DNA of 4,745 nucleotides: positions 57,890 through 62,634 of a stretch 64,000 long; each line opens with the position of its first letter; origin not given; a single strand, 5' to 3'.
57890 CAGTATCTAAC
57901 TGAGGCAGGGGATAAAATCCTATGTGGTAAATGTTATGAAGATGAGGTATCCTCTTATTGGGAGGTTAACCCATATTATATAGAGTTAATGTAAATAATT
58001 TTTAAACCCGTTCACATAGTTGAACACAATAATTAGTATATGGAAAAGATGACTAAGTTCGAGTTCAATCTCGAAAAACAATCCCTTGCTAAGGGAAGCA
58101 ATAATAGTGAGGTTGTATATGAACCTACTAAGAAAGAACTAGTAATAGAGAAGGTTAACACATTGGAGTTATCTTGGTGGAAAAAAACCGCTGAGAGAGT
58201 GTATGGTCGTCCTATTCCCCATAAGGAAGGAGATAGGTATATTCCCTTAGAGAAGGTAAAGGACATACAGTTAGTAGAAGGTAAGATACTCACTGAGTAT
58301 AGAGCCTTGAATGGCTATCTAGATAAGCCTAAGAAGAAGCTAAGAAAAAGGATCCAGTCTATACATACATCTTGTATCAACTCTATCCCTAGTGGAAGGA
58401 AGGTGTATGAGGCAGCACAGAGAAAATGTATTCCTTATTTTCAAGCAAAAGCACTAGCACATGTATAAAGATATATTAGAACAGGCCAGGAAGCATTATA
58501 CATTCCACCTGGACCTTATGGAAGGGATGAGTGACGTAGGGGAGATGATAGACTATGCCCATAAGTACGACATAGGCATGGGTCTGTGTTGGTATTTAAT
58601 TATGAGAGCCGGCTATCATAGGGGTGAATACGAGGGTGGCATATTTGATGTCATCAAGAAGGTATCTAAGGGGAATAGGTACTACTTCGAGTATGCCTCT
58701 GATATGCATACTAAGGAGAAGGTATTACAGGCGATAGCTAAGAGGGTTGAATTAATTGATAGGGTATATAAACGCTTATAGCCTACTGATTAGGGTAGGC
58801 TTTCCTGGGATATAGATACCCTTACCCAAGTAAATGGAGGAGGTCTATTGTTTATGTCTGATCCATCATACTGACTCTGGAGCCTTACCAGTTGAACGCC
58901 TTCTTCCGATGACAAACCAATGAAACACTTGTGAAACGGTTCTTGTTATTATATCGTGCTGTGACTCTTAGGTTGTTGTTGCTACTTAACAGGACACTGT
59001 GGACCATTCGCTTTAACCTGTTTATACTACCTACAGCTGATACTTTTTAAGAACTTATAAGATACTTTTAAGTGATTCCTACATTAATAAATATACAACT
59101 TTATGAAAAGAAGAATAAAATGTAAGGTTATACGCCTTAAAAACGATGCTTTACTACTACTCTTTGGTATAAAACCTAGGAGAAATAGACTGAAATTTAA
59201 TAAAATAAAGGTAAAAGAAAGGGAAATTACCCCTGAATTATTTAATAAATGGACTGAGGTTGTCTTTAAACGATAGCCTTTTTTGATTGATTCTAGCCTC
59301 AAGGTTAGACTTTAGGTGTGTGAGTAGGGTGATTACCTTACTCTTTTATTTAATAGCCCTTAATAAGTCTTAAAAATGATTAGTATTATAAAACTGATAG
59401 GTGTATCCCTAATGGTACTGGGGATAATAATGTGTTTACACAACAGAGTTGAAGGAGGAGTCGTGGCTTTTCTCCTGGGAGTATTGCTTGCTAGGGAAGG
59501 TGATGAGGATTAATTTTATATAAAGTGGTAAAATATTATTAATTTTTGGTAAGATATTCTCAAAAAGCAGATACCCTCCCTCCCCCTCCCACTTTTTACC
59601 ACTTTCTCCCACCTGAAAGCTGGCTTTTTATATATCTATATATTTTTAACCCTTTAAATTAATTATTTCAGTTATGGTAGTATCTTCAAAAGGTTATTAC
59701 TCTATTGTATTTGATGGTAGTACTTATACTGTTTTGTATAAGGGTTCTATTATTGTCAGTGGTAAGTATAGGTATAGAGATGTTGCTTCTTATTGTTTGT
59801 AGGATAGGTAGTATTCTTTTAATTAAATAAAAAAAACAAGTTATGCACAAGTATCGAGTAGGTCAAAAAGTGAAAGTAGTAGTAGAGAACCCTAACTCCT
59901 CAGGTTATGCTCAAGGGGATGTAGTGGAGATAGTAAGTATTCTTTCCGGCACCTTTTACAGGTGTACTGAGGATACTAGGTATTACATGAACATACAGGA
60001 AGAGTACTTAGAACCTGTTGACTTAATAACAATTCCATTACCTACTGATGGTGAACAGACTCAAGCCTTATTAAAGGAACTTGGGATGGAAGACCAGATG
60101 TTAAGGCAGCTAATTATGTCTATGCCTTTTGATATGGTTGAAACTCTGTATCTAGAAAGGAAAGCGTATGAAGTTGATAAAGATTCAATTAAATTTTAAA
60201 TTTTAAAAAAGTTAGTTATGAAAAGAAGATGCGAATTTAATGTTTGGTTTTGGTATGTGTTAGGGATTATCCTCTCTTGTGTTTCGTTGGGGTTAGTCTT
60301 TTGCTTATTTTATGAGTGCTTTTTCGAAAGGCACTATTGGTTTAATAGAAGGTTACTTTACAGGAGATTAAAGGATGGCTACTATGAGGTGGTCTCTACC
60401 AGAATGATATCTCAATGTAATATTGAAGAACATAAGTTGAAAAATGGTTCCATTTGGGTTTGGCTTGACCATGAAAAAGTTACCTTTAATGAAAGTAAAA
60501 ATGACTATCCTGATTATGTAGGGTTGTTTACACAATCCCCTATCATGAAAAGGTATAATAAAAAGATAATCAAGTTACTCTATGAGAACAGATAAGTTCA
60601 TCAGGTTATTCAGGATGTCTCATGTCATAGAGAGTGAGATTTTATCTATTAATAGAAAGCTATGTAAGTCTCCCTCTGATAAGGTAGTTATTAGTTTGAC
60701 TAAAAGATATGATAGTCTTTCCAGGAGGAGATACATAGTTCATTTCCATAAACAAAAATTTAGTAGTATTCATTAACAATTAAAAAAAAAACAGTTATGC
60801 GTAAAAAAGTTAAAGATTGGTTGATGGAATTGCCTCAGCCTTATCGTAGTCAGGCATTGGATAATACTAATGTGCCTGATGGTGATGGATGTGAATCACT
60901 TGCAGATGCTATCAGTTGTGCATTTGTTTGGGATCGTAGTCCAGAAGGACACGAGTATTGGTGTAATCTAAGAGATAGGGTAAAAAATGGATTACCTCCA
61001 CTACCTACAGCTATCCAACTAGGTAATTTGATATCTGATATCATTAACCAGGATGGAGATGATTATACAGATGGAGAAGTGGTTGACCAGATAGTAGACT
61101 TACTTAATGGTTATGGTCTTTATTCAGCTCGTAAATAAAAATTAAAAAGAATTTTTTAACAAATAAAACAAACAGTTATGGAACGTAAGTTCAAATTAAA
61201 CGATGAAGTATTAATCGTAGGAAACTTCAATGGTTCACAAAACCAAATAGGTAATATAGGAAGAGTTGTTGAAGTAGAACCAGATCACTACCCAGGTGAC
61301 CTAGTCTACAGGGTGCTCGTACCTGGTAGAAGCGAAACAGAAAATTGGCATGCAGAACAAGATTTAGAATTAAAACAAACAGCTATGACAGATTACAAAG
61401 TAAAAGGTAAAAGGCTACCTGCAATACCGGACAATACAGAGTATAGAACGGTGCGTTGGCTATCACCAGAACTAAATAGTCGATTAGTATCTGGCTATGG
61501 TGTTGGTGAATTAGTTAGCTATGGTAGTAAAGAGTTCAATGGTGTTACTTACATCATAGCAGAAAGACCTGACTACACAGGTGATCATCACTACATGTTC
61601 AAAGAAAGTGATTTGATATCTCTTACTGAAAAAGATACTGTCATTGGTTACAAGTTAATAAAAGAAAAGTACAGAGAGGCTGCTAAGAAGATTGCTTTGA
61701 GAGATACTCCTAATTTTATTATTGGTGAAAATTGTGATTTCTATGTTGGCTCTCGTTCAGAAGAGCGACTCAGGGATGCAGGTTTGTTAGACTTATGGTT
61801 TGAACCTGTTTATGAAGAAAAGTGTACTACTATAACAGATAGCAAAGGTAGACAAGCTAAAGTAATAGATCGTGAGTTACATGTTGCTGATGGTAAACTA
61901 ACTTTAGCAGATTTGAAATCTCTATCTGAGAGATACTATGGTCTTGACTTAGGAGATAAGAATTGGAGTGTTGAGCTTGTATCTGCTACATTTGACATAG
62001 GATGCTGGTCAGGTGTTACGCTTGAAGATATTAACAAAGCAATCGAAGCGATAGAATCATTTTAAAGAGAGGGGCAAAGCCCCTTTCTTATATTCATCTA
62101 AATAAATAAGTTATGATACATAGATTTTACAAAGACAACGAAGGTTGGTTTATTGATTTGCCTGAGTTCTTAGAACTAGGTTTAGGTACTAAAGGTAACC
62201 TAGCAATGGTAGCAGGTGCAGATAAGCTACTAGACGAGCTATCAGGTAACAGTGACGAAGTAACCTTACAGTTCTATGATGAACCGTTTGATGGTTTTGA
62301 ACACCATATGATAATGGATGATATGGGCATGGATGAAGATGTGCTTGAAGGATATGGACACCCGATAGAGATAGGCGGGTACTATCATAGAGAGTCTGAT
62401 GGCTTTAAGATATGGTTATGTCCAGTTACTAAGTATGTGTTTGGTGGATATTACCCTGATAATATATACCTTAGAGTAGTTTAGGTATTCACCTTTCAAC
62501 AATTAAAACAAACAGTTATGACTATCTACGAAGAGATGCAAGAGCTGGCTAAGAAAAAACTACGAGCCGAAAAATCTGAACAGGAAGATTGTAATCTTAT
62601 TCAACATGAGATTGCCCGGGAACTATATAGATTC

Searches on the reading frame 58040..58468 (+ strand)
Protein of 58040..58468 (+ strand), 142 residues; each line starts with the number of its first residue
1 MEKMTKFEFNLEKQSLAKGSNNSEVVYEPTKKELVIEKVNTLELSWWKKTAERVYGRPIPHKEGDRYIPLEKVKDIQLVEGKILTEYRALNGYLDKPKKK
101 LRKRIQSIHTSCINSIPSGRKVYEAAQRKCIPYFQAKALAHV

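Call 11: search_protein_families(library=phrogs, proteins=[window:58040-58468:+], max_evalue=0.01)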
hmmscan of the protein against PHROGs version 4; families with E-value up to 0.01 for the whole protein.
window:58040-58468:+ (142 aa): 0 families

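Call 12: search_protein_families(library=pfam, proteins=[window:58040-58468:+], max_evalue=0.01)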
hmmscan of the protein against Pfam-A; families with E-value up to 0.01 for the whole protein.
window:58040-58468:+ (142 aa): 0 families

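Call 24: find_related_loci(query=window:58040-58465:+, collection=viral_contigs, flank=10000)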
Query window:58040-58465:+ (142 aa) in viral_contigs; peptide patterns used: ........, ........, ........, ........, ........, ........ (x = any residue, [..] = any of these).
21 stretches matched a pattern; 2 encode a relative of the query (tblastn E <= 1e-3); 2 distinct loci.
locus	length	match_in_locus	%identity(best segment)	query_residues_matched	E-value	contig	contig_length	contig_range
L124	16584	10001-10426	89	1-142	9e-85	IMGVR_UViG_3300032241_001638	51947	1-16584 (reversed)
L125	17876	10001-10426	85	1-142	6e-81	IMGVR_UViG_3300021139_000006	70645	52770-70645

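Call 50: find_homologous_proteins(query=window:58040-58465:+)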
Query window:58040-58465:+ (142 aa): 5 proteins with E <= 0.001 among 30 candidates.
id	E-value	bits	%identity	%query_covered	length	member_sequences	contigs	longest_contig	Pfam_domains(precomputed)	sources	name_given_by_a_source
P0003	2.4e-88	311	100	100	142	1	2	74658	-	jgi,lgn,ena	jgi:hypothetical protein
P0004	4.0e-77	275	89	100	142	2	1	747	-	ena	-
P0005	4.7e-74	265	87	100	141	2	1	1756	-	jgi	jgi:hypothetical protein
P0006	6.5e-74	264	85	100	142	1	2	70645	-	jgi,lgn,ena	-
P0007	3.1e-71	256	82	100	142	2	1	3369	-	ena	-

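Call 51: find_encoding_contigs(protein=P0007, flank=10000)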
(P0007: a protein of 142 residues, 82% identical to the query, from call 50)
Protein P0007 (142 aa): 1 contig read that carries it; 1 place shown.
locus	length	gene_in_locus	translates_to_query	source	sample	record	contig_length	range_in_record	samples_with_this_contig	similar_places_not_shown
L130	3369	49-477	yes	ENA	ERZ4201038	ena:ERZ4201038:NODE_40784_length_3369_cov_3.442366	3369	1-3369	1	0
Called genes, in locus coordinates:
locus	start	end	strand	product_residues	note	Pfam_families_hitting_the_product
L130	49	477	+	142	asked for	-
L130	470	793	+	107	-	-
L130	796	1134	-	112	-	-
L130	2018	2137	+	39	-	-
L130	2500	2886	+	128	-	-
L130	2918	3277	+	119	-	-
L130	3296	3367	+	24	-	?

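Call 52: find_encoding_contigs(protein=P0005, flank=10000)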
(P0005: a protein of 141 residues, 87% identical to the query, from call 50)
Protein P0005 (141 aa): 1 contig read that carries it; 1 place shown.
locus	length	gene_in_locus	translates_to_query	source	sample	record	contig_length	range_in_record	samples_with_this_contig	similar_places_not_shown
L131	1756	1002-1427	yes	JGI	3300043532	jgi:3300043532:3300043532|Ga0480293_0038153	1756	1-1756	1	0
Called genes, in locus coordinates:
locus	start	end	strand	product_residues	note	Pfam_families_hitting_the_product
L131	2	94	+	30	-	?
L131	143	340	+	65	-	-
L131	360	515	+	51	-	-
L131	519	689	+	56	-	-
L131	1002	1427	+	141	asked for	-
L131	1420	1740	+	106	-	-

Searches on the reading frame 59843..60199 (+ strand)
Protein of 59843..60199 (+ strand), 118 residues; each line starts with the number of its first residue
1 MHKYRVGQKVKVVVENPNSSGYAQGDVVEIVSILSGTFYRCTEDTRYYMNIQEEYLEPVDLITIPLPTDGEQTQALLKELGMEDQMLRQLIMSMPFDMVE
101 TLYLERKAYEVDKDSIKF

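Call 47: search_protein_families(library=phrogs, proteins=[window:59843-60199:+], max_evalue=0.01)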
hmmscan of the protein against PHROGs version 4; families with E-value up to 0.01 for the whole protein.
window:59843-60199:+ (118 aa): 1 family
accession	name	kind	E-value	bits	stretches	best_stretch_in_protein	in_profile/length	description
phrog_10201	-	unknown function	0.00055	20.8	1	1-60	2-64/65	-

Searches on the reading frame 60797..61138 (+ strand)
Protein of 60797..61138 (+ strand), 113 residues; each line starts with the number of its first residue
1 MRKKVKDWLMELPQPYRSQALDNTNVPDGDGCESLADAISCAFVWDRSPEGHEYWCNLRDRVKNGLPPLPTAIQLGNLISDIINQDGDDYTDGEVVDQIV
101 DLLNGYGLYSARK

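Call 47: search_protein_families(library=phrogs, proteins=[window:60797-61138:+], max_evalue=0.01)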
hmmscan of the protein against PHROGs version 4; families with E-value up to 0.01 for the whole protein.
window:60797-61138:+ (113 aa): 4 families
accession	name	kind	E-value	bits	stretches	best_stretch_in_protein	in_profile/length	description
phrog_25460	-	unknown function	7e-10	39.8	1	1-65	1-68/144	-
phrog_16354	-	unknown function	0.0001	23.4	1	38-64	47-73/76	-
phrog_10949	-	unknown function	0.00032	22.1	1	33-57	50-74/80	-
phrog_20568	-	unknown function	0.0047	18.5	1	39-58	72-91/94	-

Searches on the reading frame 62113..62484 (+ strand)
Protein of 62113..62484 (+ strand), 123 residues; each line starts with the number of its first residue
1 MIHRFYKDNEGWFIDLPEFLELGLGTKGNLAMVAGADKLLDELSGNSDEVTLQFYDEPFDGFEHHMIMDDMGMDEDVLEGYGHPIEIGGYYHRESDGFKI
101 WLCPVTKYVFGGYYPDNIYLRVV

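Call 47: search_protein_families(library=phrogs, proteins=[window:62113-62484:+], max_evalue=0.01)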
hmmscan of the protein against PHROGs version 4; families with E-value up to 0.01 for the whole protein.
window:62113-62484:+ (123 aa): 1 family
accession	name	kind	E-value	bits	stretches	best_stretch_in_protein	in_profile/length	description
phrog_24162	-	unknown function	3.2e-16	60.6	1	5-121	6-106/106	-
